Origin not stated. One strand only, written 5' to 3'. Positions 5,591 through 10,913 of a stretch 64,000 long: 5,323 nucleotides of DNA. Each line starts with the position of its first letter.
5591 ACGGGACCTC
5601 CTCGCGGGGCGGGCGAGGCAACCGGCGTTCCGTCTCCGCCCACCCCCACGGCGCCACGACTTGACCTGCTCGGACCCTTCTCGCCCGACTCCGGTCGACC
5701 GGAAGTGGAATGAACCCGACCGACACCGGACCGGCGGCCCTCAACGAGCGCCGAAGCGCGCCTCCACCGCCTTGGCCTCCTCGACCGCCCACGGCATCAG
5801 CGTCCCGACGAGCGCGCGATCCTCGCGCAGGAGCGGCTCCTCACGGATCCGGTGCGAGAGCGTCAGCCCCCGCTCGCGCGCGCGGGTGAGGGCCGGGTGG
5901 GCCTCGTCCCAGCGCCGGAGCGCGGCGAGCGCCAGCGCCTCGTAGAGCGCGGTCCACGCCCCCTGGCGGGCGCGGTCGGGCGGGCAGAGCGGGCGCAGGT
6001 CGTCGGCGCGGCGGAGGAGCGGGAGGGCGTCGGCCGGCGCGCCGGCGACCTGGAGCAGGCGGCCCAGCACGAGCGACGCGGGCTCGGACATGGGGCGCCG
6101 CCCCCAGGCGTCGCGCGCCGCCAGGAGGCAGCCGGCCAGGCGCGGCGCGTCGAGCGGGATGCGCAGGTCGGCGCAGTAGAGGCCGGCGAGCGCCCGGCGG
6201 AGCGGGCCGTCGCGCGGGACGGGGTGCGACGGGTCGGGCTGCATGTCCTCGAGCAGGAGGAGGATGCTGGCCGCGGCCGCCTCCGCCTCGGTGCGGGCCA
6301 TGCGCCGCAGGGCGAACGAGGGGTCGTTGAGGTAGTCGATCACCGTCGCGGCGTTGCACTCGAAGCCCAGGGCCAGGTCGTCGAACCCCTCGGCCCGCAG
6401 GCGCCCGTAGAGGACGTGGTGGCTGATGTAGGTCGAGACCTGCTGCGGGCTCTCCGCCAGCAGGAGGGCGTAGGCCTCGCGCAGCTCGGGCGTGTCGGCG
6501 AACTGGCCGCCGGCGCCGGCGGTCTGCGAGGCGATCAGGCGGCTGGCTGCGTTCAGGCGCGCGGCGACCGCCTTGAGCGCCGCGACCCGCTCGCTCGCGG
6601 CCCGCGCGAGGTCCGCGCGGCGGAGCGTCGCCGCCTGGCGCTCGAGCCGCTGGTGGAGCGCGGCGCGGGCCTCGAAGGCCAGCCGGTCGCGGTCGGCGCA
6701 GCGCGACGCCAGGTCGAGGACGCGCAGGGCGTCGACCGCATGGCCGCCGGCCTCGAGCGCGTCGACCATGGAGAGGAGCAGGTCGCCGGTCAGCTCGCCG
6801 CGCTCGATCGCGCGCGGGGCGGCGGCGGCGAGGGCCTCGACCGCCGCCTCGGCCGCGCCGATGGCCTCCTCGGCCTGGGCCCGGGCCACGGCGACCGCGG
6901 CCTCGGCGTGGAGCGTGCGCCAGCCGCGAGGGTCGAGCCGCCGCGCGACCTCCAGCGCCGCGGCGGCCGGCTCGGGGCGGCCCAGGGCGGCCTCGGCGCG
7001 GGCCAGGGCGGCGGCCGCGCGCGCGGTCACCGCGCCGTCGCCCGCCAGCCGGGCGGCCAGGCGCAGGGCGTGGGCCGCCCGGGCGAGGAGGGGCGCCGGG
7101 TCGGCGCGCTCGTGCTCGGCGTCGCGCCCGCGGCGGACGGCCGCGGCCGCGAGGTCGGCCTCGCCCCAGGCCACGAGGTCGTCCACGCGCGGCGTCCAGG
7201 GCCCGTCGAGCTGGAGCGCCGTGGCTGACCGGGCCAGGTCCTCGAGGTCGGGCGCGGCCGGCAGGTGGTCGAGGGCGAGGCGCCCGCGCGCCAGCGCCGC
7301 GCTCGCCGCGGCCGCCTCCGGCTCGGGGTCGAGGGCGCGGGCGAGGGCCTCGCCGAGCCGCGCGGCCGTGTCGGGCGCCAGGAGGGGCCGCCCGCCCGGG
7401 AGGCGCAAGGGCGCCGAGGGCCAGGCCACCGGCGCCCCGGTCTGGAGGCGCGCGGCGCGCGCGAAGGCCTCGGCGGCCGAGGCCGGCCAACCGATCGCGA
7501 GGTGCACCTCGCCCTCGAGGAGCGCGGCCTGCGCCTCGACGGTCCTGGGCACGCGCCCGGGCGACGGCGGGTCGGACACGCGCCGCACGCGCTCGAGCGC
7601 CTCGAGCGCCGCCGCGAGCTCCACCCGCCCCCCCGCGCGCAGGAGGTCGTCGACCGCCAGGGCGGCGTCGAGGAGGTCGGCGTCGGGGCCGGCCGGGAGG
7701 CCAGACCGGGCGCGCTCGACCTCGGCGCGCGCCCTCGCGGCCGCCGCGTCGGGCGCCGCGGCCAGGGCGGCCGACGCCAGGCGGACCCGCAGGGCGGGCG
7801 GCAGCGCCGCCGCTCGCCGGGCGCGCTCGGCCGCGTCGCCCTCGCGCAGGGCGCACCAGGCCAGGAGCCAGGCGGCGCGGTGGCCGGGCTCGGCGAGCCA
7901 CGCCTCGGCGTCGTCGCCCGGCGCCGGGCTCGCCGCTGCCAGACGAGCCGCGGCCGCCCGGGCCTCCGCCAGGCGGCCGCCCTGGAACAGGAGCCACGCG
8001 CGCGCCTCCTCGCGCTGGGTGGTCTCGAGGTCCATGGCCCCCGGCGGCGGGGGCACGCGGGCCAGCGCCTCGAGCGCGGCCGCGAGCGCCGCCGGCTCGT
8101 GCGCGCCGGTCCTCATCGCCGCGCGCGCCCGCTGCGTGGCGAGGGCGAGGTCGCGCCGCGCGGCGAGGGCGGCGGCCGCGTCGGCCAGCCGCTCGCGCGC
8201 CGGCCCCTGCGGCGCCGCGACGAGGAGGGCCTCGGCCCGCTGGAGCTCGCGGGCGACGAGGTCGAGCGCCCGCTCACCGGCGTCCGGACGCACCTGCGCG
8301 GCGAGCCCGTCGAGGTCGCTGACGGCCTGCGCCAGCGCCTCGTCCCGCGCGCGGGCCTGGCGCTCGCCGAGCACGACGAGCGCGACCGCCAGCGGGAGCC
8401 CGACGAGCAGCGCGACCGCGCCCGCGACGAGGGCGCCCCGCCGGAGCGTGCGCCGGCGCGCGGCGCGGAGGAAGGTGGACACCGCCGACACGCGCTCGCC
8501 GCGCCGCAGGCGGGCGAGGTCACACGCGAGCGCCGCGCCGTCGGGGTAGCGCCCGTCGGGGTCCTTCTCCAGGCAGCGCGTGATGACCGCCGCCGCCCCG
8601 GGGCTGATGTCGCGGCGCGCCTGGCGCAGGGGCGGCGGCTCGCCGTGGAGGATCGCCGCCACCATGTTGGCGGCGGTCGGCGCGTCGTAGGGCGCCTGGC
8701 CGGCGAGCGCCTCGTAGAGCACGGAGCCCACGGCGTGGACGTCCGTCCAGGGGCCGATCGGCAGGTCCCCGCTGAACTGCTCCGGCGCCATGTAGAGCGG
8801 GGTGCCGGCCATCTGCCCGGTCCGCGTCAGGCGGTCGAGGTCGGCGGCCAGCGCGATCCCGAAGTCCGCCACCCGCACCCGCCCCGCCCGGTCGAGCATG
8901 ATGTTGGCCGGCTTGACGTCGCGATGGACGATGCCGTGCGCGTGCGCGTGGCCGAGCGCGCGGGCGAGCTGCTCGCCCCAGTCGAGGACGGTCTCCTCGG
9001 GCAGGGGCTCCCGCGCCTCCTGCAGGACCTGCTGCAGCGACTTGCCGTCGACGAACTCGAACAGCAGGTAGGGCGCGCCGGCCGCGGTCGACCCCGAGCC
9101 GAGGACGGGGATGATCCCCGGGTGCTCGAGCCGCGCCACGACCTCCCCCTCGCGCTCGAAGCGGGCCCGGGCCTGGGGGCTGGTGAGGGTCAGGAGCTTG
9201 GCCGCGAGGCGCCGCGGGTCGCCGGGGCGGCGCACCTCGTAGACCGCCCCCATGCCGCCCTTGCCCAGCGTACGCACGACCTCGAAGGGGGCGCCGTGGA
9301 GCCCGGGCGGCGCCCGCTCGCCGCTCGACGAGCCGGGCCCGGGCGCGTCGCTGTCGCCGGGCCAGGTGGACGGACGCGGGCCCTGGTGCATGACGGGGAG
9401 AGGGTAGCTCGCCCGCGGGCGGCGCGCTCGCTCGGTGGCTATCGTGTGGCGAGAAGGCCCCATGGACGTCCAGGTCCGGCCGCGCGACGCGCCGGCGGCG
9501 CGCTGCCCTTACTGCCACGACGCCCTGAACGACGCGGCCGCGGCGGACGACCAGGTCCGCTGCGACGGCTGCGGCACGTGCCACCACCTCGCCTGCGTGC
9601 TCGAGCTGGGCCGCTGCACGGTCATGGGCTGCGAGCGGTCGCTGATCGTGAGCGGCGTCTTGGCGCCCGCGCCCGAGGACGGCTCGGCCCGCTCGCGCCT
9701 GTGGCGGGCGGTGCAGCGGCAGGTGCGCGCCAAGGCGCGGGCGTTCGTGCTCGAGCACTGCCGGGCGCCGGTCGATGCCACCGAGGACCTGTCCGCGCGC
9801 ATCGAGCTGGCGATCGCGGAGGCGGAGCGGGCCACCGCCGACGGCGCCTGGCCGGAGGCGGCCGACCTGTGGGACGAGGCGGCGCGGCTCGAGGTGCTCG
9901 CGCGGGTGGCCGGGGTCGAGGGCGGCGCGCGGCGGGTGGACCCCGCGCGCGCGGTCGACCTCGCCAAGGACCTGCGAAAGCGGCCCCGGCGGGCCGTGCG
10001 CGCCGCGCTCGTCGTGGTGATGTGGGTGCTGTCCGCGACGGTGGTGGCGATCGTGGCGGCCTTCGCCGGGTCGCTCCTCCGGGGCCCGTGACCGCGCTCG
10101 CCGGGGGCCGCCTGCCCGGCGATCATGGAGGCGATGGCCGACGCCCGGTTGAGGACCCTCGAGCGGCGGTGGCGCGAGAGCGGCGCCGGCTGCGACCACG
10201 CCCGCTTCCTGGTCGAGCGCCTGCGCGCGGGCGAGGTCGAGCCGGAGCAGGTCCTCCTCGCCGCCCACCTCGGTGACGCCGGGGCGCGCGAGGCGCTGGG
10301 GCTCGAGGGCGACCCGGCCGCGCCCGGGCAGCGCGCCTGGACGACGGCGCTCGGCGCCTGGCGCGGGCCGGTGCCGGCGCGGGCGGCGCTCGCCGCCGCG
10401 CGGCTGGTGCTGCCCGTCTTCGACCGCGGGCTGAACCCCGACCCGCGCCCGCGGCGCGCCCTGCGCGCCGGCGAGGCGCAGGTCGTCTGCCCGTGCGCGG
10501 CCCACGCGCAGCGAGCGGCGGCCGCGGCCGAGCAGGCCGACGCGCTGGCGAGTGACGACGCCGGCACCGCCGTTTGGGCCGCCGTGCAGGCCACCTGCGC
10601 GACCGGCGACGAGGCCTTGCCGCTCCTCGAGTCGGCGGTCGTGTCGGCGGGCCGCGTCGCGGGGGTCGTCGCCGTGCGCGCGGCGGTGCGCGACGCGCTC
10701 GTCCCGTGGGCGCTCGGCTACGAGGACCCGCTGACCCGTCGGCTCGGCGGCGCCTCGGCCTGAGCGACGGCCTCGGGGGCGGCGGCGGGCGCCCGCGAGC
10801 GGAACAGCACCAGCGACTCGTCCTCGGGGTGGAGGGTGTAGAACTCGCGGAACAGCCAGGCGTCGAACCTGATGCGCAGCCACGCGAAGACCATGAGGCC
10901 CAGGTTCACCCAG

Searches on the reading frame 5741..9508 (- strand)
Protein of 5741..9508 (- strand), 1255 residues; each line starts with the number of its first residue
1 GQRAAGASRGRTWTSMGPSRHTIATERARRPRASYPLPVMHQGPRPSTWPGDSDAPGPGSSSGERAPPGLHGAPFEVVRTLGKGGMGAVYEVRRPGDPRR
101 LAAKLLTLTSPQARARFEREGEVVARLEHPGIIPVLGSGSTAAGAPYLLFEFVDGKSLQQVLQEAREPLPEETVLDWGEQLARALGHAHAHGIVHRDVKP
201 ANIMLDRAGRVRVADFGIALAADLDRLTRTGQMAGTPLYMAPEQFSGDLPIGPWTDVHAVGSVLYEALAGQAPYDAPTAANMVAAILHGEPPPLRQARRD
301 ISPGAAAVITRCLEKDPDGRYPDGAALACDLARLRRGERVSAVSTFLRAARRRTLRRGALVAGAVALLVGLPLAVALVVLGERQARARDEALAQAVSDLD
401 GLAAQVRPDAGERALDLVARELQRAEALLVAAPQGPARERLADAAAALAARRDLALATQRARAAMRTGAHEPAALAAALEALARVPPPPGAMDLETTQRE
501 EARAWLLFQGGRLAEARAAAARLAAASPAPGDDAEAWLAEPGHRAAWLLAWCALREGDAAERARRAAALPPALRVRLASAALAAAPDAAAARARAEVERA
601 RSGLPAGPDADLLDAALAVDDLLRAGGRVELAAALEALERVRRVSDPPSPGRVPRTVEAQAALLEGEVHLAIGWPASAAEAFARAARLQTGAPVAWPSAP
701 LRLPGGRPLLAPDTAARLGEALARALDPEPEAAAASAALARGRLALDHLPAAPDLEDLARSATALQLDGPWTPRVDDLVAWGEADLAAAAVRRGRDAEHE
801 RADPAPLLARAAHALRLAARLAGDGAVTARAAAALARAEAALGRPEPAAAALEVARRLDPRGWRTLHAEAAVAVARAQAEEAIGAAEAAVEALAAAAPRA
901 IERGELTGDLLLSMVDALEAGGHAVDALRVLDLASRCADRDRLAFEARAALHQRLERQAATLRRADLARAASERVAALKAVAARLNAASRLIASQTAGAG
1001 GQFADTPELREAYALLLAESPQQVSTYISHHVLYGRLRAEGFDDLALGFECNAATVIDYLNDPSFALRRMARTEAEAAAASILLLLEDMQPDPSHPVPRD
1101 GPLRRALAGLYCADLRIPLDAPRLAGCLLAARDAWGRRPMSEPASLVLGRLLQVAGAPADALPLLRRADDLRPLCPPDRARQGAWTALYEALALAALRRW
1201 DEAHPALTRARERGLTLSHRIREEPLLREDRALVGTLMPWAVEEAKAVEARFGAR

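Call 11: search_protein_families(library=pfam, proteins=[window:5741-9508:-], max_evalue=0.01)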
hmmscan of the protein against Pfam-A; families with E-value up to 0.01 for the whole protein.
window:5741-9508:- (1255 aa): 5 families
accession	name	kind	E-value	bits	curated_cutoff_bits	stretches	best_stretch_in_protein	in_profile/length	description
PF00069.31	Pkinase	-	5.7e-44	150.9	31.7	1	75-321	1-252/263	Protein kinase domain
PF07714.23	PK_Tyr_Ser-Thr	-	3.3e-30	105.7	23.1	1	76-320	2-248/258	Protein tyrosine and serine/threonine kinase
PF03109.22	ABC1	-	0.00019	21.1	22.9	1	147-220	144-215/244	ABC1 atypical kinase-like domain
PF01636.29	APH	-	0.0032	17.7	23.2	1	103-190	22-109/239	Phosphotransferase enzyme family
PF06293.20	Kdo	-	0.0058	16.5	21.3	0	148-211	94-161/207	Lipopolysaccharide kinase (Kdo/WaaP) family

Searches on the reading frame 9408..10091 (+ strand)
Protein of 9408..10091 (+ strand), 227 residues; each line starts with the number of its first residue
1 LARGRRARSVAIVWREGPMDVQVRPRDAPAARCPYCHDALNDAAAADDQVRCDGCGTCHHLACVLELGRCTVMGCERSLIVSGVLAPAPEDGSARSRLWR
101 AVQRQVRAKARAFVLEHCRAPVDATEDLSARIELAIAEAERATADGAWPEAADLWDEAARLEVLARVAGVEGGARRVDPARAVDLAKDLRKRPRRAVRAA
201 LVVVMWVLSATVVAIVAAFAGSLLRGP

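Call 19: search_protein_families(library=pfam, proteins=[window:9408-10091:+], max_evalue=1)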
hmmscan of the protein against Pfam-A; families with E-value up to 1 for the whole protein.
window:9408-10091:+ (227 aa): 3 families
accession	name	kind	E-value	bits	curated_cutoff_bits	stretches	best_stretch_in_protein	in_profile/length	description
PF14446.12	Prok-RING_1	-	1.6e-07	31.6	29.1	1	31-72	5-44/54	Prokaryotic RING finger family 1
PF10122.14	Zn_ribbon_Com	-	0.025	14.5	22.9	1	32-61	6-36/52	Mu-like prophage protein Com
PF00628.35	PHD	-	0.031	14.7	24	1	33-64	1-28/47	PHD-finger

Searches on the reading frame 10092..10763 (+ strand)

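Call 19: search_protein_families(library=pfam, proteins=[window:10092-10763:+], max_evalue=1)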
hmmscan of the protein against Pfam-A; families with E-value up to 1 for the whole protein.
window:10092-10763:+ (223 aa): 2 families
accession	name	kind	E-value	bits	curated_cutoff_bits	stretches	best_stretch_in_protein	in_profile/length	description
PF11574.13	Rpf1_C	-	0.023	15.9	21.2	1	113-166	1-54/88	Resuscitation-promoting factor Rpf1, C-terminal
PF21805.3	Imm5_like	-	0.3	11.4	25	1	99-172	15-89/129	Imm-5 like putative immunity protein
